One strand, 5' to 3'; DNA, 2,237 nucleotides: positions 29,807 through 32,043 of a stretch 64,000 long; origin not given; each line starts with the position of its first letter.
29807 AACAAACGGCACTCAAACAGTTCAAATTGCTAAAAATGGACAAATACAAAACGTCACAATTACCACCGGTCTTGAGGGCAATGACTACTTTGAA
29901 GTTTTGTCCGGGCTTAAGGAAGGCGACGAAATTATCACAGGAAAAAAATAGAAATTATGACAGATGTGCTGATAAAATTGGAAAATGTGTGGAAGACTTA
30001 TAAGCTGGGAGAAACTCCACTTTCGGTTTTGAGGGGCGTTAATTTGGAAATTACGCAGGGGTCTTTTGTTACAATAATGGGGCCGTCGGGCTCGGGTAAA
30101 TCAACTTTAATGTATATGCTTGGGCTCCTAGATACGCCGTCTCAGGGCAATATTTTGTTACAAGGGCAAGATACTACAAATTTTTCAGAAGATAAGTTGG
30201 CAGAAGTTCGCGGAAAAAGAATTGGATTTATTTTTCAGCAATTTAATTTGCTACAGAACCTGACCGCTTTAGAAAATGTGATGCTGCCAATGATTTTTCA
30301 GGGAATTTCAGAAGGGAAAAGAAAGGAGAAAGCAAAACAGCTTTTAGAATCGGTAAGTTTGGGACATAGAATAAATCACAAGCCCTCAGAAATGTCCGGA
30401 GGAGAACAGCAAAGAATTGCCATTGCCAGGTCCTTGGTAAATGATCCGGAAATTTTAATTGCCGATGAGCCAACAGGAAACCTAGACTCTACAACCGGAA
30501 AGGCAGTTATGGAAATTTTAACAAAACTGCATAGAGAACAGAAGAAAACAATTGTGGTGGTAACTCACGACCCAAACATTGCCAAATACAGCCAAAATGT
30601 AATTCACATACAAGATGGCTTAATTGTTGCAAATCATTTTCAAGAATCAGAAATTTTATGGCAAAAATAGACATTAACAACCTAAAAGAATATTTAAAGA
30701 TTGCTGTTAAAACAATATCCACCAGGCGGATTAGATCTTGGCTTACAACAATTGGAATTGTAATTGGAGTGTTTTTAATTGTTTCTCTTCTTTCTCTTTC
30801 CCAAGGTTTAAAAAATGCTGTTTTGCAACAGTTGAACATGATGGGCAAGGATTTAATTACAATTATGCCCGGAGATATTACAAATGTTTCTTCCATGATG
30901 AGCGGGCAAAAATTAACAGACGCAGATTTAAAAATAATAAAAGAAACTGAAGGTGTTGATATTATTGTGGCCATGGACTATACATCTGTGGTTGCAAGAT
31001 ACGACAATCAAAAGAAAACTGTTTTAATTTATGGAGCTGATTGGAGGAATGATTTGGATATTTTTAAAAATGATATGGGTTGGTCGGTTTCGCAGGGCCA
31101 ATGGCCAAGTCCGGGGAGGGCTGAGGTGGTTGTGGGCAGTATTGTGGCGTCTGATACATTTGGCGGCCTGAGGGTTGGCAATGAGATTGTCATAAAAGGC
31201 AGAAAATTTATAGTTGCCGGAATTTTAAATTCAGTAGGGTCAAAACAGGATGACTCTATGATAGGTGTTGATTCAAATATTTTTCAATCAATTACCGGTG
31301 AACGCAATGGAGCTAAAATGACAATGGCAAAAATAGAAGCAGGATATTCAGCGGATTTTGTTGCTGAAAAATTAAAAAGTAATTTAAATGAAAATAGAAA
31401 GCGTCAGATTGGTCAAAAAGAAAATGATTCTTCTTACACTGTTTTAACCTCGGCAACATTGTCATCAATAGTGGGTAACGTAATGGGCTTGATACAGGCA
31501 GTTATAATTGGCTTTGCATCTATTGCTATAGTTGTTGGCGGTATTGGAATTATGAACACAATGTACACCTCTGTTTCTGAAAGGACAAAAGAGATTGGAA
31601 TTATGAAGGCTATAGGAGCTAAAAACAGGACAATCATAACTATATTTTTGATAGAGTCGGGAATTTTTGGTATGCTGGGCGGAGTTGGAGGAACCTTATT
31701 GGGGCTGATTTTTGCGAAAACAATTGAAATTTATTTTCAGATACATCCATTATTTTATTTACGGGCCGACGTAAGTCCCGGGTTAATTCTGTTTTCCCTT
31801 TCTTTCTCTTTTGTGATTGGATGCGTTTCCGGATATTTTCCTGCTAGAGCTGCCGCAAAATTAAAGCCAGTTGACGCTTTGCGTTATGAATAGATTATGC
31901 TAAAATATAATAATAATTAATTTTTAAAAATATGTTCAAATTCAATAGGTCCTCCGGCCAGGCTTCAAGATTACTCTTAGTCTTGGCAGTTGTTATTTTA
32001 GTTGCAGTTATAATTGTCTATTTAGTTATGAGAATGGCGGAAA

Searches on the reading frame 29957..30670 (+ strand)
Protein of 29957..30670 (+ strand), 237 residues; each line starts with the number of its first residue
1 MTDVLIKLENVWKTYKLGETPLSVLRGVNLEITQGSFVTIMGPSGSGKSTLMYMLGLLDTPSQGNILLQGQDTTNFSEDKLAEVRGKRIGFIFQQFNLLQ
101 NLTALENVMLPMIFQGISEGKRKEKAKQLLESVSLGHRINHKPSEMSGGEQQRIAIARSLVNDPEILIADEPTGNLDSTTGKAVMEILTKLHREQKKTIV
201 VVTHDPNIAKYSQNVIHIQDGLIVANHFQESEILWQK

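Call 79: search_protein_families(library=pfam, proteins=[window:29957-30670:+], max_evalue=0.00001)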
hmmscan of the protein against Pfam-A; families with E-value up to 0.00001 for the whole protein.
window:29957-30670:+ (237 aa): 3 families
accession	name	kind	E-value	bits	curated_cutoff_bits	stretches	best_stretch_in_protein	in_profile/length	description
PF00005.33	ABC_tran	-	2e-35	122.8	25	1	25-173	1-136/137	ABC transporter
PF13304.12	AAA_21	-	1.2e-07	32.6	27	0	129-208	221-302/304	AAA domain, putative AbiEii toxin, Type IV TA system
PF02463.25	SMC_N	-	6.1e-06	26.3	40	0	34-218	23-211/220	RecF/RecN/SMC N terminal domain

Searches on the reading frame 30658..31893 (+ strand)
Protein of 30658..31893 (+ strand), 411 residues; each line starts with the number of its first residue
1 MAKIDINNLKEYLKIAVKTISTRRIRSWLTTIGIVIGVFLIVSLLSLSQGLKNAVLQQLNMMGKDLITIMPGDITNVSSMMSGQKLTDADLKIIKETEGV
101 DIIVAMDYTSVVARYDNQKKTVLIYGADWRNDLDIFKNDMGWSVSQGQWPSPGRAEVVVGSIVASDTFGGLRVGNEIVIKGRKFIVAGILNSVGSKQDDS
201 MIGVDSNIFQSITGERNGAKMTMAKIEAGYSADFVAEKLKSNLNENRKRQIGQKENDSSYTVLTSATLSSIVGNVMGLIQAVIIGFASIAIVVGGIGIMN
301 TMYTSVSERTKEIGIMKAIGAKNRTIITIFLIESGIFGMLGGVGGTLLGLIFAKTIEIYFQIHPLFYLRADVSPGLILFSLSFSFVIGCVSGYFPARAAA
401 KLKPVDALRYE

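Call 79: search_protein_families(library=pfam, proteins=[window:30658-31893:+], max_evalue=0.00001)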
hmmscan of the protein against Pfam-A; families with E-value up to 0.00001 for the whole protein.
window:30658-31893:+ (411 aa): 2 families
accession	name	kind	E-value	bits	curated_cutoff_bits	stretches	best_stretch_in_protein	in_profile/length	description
PF12704.14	MacB_PCD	-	4.6e-25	89.6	27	1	27-240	1-205/207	MacB-like periplasmic core domain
PF02687.27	FtsX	-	3.7e-21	75.8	25.5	1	285-404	2-120/120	FtsX-like permease C-terminal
